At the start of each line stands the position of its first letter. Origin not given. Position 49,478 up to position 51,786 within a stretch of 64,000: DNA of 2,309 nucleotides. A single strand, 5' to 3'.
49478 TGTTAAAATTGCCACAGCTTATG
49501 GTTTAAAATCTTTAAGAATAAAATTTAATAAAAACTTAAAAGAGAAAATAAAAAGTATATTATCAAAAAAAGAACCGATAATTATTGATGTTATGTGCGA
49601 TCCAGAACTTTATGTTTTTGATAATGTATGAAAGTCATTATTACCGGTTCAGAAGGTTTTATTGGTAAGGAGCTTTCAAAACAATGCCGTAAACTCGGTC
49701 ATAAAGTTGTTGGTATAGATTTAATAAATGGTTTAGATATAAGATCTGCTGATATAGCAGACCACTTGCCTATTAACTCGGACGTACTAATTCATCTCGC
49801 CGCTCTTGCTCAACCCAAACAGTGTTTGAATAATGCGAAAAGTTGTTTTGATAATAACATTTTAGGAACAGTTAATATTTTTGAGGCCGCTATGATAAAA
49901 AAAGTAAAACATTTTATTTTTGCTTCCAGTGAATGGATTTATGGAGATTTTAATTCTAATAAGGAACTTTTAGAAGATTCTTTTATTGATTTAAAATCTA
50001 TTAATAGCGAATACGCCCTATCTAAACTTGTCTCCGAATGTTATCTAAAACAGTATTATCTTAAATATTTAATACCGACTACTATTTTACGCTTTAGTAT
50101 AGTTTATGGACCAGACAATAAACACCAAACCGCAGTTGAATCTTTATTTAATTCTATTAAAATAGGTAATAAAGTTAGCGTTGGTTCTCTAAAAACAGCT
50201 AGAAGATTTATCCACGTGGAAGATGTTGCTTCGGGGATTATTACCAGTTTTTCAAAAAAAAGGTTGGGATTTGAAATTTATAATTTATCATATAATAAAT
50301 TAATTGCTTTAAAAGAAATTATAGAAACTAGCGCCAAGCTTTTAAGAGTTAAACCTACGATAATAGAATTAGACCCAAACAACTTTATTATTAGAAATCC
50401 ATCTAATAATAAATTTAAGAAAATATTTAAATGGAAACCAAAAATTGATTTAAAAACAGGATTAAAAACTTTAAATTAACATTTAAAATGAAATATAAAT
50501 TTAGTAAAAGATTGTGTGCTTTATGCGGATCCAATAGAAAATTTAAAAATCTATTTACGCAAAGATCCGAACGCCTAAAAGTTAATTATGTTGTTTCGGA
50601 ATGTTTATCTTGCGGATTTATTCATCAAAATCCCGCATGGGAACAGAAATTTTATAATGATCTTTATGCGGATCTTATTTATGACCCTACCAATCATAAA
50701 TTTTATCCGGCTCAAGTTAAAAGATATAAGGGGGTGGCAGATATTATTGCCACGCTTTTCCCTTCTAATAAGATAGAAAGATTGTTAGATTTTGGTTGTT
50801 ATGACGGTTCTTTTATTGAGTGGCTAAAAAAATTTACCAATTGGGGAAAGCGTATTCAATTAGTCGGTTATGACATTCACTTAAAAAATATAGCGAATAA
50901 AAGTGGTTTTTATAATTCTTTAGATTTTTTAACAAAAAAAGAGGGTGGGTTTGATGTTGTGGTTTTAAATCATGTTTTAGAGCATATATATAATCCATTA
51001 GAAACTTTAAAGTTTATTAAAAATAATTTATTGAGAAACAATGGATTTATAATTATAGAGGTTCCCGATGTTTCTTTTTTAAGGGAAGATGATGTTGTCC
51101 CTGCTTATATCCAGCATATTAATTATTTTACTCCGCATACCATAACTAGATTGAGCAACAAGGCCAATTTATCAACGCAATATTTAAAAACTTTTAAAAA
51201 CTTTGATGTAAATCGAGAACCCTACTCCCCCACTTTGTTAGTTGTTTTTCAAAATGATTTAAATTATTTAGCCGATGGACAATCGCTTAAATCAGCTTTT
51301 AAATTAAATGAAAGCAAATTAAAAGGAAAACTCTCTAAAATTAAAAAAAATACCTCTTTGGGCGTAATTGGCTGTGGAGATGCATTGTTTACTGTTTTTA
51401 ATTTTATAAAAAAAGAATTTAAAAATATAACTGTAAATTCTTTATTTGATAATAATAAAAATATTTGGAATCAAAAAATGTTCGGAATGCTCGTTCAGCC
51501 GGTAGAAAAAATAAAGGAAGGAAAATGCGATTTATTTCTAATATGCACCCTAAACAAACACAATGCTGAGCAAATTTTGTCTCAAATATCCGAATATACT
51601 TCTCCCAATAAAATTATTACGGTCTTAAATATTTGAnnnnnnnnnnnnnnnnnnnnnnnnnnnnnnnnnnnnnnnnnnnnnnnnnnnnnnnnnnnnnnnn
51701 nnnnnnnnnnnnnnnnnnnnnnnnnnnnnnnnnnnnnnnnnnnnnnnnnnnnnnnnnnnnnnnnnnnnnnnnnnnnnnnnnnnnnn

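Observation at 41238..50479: Module for a branched-chain or C-methylated deoxy-sugar nucleotide: GHMP kinase + nucleotidyltransferase + GMD-like 4,6-dehydratase + 3,5-epimerase + sugar C-methyltransferase + ThDP (acetolactate-synthase-like) enzyme + 3 SDRs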

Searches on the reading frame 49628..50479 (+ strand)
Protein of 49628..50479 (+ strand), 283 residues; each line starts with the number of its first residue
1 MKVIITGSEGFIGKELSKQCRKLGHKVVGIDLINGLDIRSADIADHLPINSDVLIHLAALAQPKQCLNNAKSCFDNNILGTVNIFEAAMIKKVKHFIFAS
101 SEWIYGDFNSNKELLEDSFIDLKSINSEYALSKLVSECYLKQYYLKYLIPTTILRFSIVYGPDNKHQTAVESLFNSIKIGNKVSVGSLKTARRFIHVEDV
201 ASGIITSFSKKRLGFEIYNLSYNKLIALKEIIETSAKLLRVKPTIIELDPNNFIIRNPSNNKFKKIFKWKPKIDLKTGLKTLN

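Call 4: search_protein_families(library=pfam, proteins=[window:49628-50479:+])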
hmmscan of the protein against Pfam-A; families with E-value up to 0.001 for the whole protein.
window:49628-50479:+ (283 aa): 6 families
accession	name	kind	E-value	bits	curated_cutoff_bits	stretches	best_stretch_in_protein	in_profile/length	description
PF01370.27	Epimerase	-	4.3e-36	125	20.9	1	3-220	1-239/240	NAD dependent epimerase/dehydratase family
PF16363.11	GDP_Man_Dehyd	-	2.8e-25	89.9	27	1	50-280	75-330/332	GDP-mannose 4,6 dehydratase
PF01073.25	3Beta_HSD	-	1.9e-14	53.8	22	1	36-206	52-227/280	3-beta hydroxysteroid dehydrogenase/isomerase family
PF07993.18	NAD_binding_4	-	1.5e-12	47.6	20.1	1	45-165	83-210/258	Male sterility protein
PF04321.23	RmlD_sub_bind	-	3.8e-12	46.3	27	1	1-207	1-196/287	RmlD substrate binding domain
PF02719.21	Polysacc_synt_2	-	3.3e-09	36.8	20.2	1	49-109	76-136/293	Polysaccharide biosynthesis protein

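Call 5: search_protein_families(library=ncbifam, proteins=[window:49628-50479:+])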
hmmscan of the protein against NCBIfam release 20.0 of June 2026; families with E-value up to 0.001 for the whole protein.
window:49628-50479:+ (283 aa): 27 families (the best 25 are shown)
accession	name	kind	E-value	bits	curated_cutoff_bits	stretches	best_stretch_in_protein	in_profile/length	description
TIGR04180.1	EDH_00030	hypoth_equivalog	3.2e-23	82.2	475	1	30-247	51-264/297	NAD-dependent 4,6-dehydratase LegB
TIGR01181.1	dTDP_gluc_dehyt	equivalog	1.5e-21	76.8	365.1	1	50-280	73-305/321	dTDP-glucose 4,6-dehydratase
TIGR01179.1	galE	equivalog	1.3e-20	73.5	262.3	1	3-274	2-312/332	UDP-glucose 4-epimerase GalE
TIGR03466.1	HpnA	hypoth_equivalog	3.1e-17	62.4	367.65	1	1-275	1-282/327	hopanoid-associated sugar epimerase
TIGR02197.1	heptose_epim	equivalog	5.3e-16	58.7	274.6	1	3-243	1-264/316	ADP-glyceromanno-heptose 6-epimerase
NF007956.0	PRK10675.1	subfamily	4.8e-14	52.2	394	1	50-142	73-162/338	UDP-glucose 4-epimerase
NF047922.1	GDPFucSynFcl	equivalog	1.5e-12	47.6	500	1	2-281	4-296/308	GDP-L-fucose synthase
TIGR02622.1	CDP_4_6_dhtase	equivalog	2.7e-10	39.9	278.45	1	49-206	76-239/352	CDP-glucose 4,6-dehydratase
NF042423.1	oxyalk_red_Shew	equivalog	9.8e-10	38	580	1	2-167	10-182/331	2-alkyl-3-oxoalkanoate reductase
NF011728.1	PRK15181.1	equivalog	2.6e-09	36.6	760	1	37-239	77-285/348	Vi polysaccharide biosynthesis UDP-N-acetylglucosaminuronic acid C-4 epimerase TviC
NF007582.0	PRK10217.1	equivalog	3.1e-09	36.4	698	1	50-239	74-270/355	dTDP-glucose 4,6-dehydratase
TIGR01214.1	rmlD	equivalog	4.7e-09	35.7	224.05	1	2-184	1-174/285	dTDP-4-dehydrorhamnose reductase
TIGR01746.1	Thioester-redct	subfamily_domain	8.9e-09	35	213.35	1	45-235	83-277/371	thioester reductase domain-containing protein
NF042422.1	oxyalk_red_OleD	equivalog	5e-08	32.7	580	1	1-208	1-215/329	2-alkyl-3-oxoalkanoate reductase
NF043036.1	ErythonDh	equivalog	7.3e-08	32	325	0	38-160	61-180/321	D-erythronate dehydrogenase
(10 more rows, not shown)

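Call 59: search_solved_structures(query=window:49628-50479:+, max_evalue=1e-10)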
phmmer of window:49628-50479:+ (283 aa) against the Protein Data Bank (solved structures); distinct sequences matched with E-value up to 1e-10: 41.
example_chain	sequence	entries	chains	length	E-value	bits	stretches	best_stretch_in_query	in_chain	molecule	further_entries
5u4q_A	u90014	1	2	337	5.8e-22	81.6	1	52-205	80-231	dTDP-glucose 4,6-dehydratase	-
6bwl_A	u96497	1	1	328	5.3e-19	71.9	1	51-279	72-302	Pal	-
6bi4_A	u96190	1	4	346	1.2e-16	64.2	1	37-280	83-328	dTDP-glucose 4,6-dehydratase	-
8v4g_A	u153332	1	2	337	1.3e-16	64.1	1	2-279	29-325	Putative nucleotide sugar dehydratase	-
8v4h_A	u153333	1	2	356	1.5e-16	63.9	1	2-279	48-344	Putative nucleotide sugar dehydratase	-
8rdg_A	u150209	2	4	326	1.1e-15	61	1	32-243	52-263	SDR family NAD(P)-dependent oxidoreductase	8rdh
8rdi_A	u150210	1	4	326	3.7e-15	59.3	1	32-243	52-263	SDR family NAD(P)-dependent oxidoreductase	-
6wjb_A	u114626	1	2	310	4.7e-15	59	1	28-232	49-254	NAD-dependent epimerase/dehydratase family protein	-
6zl6_A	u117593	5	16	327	8.5e-15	58.1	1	37-239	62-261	Epimerase domain-containing protein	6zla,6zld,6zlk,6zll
6vlo_A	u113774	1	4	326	9e-15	58.1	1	32-232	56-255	Putative dTDP-D-glucose 4,6-dehydratase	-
6kv9_A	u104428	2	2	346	1.5e-14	57.4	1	37-244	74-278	MoeE5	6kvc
6zlj_A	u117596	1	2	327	3e-14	56.4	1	37-239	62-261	Epimerase domain-containing protein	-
3aw9_A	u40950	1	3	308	3.7e-14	56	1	1-245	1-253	NAD-dependent epimerase/dehydratase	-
6wj9_A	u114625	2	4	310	4.4e-14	55.8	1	28-232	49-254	NAD-dependent epimerase/dehydratase family protein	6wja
4zrm_A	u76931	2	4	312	7.6e-14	55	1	2-281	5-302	UDP-glucose 4-epimerase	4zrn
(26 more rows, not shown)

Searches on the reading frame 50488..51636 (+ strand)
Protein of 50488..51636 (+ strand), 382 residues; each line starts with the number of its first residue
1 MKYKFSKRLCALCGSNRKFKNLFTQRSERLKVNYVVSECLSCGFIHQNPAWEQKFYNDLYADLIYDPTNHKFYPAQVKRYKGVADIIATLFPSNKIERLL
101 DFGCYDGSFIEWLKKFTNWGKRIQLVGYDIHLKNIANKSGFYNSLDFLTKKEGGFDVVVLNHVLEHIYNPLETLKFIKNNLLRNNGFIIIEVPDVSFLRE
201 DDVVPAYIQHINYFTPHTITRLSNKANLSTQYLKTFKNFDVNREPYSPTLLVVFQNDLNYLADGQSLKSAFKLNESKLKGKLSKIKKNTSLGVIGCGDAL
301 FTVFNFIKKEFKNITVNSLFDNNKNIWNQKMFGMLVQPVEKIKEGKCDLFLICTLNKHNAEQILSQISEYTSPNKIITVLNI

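Call 6: search_protein_families(library=pfam, proteins=[window:50488-51636:+])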
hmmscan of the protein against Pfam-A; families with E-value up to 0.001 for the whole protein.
window:50488-51636:+ (382 aa): 4 families
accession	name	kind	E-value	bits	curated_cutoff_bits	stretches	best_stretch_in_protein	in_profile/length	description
PF13489.12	Methyltransf_23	-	3.8e-22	79.2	27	1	79-229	5-160/164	Methyltransferase domain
PF08242.18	Methyltransf_12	-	1.6e-08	35.6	30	1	100-188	1-98/98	Methyltransferase domain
PF08241.18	Methyltransf_11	-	4.4e-07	30.9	21.2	1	100-190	1-95/95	Methyltransferase domain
PF13847.12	Methyltransf_31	-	1.2e-05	25.5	27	1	98-194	6-113/145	Methyltransferase domain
